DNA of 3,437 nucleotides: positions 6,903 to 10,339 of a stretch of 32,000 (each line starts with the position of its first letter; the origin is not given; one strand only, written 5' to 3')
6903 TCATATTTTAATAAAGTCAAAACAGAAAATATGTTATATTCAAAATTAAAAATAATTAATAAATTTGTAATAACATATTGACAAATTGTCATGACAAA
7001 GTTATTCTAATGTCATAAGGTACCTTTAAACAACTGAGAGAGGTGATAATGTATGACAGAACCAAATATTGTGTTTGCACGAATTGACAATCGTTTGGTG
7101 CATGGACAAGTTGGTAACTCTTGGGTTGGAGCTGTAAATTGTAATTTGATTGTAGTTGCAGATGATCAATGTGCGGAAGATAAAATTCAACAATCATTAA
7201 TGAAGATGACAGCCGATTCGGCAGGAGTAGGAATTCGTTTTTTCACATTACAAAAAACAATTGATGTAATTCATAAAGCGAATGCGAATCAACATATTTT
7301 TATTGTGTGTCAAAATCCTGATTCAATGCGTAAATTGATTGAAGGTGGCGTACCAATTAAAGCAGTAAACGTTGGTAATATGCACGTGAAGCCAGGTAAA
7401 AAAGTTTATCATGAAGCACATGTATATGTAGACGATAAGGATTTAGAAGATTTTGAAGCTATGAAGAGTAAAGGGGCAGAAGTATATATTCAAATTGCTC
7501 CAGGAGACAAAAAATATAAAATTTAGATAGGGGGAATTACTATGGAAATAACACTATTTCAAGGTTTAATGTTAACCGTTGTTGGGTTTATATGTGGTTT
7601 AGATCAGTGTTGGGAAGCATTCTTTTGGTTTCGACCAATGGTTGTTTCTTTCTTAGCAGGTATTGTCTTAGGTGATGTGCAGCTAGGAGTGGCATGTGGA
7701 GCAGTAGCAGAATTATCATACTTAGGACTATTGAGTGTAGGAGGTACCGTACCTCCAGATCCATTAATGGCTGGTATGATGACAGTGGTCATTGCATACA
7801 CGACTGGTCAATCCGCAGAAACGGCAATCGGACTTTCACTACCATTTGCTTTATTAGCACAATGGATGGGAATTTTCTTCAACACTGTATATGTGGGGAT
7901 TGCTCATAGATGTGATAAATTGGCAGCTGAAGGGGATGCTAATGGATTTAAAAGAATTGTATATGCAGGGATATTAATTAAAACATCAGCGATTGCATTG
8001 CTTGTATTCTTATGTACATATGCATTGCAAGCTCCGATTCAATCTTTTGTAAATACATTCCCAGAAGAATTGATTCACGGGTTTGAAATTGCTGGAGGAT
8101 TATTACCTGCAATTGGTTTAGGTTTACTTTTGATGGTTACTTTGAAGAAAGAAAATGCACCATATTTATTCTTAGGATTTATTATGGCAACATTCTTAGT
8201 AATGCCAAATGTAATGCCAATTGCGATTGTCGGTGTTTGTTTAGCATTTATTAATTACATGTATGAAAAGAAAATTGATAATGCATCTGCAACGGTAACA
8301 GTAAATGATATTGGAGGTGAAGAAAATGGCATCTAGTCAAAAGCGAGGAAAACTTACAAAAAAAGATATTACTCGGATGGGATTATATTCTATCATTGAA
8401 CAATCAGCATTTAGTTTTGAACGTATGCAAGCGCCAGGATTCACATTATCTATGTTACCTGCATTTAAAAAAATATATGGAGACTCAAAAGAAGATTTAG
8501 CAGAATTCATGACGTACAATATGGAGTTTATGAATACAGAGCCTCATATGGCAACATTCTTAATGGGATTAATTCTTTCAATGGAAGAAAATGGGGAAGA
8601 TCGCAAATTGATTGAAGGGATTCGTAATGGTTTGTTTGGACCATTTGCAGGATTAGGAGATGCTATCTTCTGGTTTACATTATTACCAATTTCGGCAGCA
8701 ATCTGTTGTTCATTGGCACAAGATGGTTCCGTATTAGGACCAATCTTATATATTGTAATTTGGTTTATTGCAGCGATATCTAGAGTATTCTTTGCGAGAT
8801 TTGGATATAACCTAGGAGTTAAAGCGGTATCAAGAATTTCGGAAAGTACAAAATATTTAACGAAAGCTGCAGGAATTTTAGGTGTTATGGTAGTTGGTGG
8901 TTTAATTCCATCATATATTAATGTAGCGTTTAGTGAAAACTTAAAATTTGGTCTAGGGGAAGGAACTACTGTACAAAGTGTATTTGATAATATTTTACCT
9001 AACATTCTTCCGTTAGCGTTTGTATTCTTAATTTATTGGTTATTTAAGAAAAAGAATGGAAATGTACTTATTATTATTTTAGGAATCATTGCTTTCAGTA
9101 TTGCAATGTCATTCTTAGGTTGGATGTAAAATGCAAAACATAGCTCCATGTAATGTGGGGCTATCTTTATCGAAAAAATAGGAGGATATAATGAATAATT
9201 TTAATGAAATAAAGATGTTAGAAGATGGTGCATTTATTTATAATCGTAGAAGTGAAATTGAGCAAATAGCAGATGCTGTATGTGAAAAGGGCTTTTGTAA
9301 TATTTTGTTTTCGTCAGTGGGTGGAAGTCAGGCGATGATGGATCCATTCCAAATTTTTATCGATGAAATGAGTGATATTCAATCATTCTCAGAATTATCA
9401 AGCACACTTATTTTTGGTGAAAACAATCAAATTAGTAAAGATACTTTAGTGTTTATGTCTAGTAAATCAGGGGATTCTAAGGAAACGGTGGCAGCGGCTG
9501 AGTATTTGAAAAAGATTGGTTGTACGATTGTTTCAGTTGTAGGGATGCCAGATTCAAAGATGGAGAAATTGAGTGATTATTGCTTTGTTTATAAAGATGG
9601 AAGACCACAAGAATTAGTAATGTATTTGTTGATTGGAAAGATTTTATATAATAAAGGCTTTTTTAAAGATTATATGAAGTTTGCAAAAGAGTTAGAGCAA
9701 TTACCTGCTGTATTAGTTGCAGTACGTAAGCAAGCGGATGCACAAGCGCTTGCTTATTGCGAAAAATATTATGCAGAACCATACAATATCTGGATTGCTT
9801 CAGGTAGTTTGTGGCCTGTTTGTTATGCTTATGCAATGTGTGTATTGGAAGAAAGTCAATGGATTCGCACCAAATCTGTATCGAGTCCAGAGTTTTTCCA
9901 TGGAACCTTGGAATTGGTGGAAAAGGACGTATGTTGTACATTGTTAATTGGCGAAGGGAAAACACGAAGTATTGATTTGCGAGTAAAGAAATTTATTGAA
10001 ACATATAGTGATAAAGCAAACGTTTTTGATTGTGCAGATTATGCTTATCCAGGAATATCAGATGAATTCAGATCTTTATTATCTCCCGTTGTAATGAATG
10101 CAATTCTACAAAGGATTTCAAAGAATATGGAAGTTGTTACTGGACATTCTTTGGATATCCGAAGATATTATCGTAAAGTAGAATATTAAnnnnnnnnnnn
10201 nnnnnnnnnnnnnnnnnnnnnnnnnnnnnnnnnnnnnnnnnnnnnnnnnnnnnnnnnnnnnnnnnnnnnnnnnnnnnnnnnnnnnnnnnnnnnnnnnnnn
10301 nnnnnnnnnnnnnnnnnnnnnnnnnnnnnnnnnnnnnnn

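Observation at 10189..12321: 710-aa single-chain fusion of FrlD-like kinase, HAD phosphatase and RPE/AlsE-type 3-epimerase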

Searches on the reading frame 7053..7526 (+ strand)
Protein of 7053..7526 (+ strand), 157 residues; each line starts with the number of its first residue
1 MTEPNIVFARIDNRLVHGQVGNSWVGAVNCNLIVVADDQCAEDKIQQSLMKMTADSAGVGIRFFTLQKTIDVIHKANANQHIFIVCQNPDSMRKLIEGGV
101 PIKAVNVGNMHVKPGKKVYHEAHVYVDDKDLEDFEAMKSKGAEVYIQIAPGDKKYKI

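Call 5: search_protein_families(library=pfam, proteins=[window:7053-7526:+], max_evalue=0.001)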
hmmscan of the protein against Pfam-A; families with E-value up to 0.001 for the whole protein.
window:7053-7526:+ (157 aa): 1 family
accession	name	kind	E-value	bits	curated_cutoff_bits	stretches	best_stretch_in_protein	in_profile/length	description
PF03830.20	PTSIIB_sorb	-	2e-47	161.6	27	1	6-154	1-148/148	PTS system sorbose subfamily IIB component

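Call 6: search_protein_families(library=ncbifam, proteins=[window:7053-7526:+], max_evalue=0.00001)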
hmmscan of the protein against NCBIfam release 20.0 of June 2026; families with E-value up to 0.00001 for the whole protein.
window:7053-7526:+ (157 aa): 4 families
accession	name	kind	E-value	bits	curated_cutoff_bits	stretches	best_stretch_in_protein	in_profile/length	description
NF007288.1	PRK09756.1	equivalog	2.6e-69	232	180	1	4-157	1-153/153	PTS galactosamine transporter subunit IIB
TIGR00854.1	pts-sorbose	subfamily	6.8e-54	182.1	163.6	1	5-154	1-148/150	mannose/fructose/sorbose PTS transporter subunit IIB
NF008508.1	PRK11425.1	equivalog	6.3e-53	178.8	180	1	4-153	2-149/157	PTS N-acetylgalactosamine transporter subunit IIB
NF011670.1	PRK15088.1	equivalog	9.3e-30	103.7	400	1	5-156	164-314/323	PTS mannose transporter subunit IIAB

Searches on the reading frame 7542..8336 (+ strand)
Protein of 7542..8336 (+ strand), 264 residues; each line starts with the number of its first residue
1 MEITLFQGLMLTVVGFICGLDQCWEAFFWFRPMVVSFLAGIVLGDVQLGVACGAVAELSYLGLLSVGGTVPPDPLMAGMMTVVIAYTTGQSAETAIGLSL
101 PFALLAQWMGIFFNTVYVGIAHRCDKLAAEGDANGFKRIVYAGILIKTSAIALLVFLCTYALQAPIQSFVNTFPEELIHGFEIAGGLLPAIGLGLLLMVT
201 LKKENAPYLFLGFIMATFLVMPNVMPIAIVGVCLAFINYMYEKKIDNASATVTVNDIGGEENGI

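Call 5: search_protein_families(library=pfam, proteins=[window:7542-8336:+], max_evalue=0.001)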
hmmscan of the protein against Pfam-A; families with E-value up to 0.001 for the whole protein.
window:7542-8336:+ (264 aa): 1 family
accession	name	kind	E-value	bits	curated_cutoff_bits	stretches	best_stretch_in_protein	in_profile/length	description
PF03609.19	EII-Sor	-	1.3e-63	215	26.3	1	6-237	2-233/233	PTS system sorbose-specific iic component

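Call 6: search_protein_families(library=ncbifam, proteins=[window:7542-8336:+], max_evalue=0.00001)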
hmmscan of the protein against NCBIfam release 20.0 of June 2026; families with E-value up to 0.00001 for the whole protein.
window:7542-8336:+ (264 aa): 4 families
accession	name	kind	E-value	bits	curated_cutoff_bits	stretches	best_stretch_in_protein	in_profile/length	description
NF007289.1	PRK09757.1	equivalog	3.3e-81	272.5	300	1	3-243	1-241/241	PTS galactosamine transporter subunit IIC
TIGR00822.1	EII-Sor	subfamily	2.4e-64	217.2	339.85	1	1-251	1-251/267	mannose/fructose/sorbose PTS transporter subunit IIC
NF040757.1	AgaW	equivalog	1.3e-54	185.3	300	1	12-250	2-239/249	PTS N-acetylgalactosamine transporter subunit IIC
NF011647.0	PRK15065.1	subfamily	9.2e-38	129.9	278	1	1-250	1-250/267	mannose/fructose/sorbose family PTS transporter subunit IIC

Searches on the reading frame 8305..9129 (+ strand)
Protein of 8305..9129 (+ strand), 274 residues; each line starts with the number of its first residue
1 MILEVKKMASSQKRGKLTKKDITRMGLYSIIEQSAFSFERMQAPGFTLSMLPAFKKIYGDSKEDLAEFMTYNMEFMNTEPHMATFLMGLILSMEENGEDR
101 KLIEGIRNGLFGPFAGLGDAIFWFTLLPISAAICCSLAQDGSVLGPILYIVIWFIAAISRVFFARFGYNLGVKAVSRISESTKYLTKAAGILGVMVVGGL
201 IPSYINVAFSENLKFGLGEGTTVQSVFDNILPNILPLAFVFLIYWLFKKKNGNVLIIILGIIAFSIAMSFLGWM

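Call 5: search_protein_families(library=pfam, proteins=[window:8305-9129:+], max_evalue=0.001)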
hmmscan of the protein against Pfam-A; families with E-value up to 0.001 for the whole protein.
window:8305-9129:+ (274 aa): 1 family
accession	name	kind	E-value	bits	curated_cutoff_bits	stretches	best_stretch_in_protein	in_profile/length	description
PF03613.19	EIID-AGA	-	1.1e-88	297.3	25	1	16-274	1-265/265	PTS system mannose/fructose/sorbose family IID component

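Call 6: search_protein_families(library=ncbifam, proteins=[window:8305-9129:+], max_evalue=0.00001)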
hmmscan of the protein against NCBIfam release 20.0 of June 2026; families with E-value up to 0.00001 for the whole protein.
window:8305-9129:+ (274 aa): 4 families
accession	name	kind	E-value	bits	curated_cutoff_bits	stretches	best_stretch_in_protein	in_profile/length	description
NF007359.1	PRK09855.1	equivalog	2.1e-98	329.2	400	1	17-274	1-259/259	PTS galactosamine transporter subunit IID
TIGR00828.1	EIID-AGA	subfamily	2.1e-76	256.8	292.75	1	16-273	2-270/271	mannose/fructose/sorbose PTS transporter subunit IID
NF040760.1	AgaE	equivalog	3.4e-56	190.7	500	1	15-271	34-289/292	PTS N-acetylgalactosamine transporter subunit IID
NF008315.0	PRK11103.1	subfamily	1e-53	182.4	365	1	8-271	4-278/283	PTS mannose transporter subunit IID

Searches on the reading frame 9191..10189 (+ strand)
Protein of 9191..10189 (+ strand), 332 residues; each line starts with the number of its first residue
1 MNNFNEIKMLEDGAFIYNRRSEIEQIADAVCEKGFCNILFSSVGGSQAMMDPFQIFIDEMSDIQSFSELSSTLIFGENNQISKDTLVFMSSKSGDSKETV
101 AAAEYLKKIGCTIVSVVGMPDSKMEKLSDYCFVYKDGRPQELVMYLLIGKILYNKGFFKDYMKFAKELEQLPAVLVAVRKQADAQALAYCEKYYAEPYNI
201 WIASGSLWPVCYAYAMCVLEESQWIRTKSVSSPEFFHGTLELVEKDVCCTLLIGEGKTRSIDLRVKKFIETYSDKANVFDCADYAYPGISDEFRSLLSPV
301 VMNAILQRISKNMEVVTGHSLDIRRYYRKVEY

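Call 5: search_protein_families(library=pfam, proteins=[window:9191-10189:+], max_evalue=0.001)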
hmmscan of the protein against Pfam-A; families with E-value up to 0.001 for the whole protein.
window:9191-10189:+ (332 aa): 1 family
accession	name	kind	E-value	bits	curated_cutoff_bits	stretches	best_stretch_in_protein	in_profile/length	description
PF01380.27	SIS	-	1.7e-12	47.7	25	1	37-133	7-103/131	SIS domain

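Call 6: search_protein_families(library=ncbifam, proteins=[window:9191-10189:+], max_evalue=0.00001)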
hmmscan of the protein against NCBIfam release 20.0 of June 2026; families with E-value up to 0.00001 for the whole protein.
window:9191-10189:+ (332 aa): 4 families
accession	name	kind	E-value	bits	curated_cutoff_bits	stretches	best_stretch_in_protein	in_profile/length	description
NF008481.0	PRK11382.1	equivalog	1.4e-19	70.5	430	1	23-329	32-336/340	fructoselysine 6-phosphate deglycase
TIGR01135.1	glmS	equivalog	4.1e-12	45.4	418.05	1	35-283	291-547/607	glutamine--fructose-6-phosphate transaminase (isomerizing)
NF001484.0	PRK00331.1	subfamily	1.5e-11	43.4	381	1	37-320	288-587/601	isomerizing glutamine--fructose-6-phosphate transaminase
NF046059.1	NagB_SO3506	equivalog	7.7e-08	32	430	1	69-247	73-250/330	glucosamine-6-phosphate deaminase NagB-II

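Call 31: search_solved_structures(query=window:9191-10189:+, max_evalue=0.00001, show_alignments=1)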
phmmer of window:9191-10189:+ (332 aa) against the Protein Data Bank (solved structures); distinct sequences matched with E-value up to 0.00001: 9.
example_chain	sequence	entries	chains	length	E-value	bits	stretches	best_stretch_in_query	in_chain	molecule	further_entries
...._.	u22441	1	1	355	6e-74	252.5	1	3-332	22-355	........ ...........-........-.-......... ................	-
8glr_A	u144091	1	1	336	6.5e-73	249.1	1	3-332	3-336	SIS domain-containing protein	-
3eua_A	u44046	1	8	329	9.3e-38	133.6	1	30-332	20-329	PUTATIVE FRUCTOSE-AMINOACID-6-PHOSPHATE DEGLYCASE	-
3fkj_A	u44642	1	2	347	4.7e-28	101.7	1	26-332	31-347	Putative phosphosugar isomerases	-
9ou6_A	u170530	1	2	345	3.5e-26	95.6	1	19-332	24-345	SIS domain protein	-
9otj_A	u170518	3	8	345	4.8e-26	95.2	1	19-332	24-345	SIS domain protein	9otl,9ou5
9otu_A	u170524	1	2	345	3.3e-25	92.4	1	19-332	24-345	SIS domain protein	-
9otr_A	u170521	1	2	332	1.6e-23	86.8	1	19-285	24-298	SIS domain protein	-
3tbf_A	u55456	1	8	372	1.7e-06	30.9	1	54-255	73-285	Glucosamine--fructose-6-phosphate aminotransferase [isomerizing]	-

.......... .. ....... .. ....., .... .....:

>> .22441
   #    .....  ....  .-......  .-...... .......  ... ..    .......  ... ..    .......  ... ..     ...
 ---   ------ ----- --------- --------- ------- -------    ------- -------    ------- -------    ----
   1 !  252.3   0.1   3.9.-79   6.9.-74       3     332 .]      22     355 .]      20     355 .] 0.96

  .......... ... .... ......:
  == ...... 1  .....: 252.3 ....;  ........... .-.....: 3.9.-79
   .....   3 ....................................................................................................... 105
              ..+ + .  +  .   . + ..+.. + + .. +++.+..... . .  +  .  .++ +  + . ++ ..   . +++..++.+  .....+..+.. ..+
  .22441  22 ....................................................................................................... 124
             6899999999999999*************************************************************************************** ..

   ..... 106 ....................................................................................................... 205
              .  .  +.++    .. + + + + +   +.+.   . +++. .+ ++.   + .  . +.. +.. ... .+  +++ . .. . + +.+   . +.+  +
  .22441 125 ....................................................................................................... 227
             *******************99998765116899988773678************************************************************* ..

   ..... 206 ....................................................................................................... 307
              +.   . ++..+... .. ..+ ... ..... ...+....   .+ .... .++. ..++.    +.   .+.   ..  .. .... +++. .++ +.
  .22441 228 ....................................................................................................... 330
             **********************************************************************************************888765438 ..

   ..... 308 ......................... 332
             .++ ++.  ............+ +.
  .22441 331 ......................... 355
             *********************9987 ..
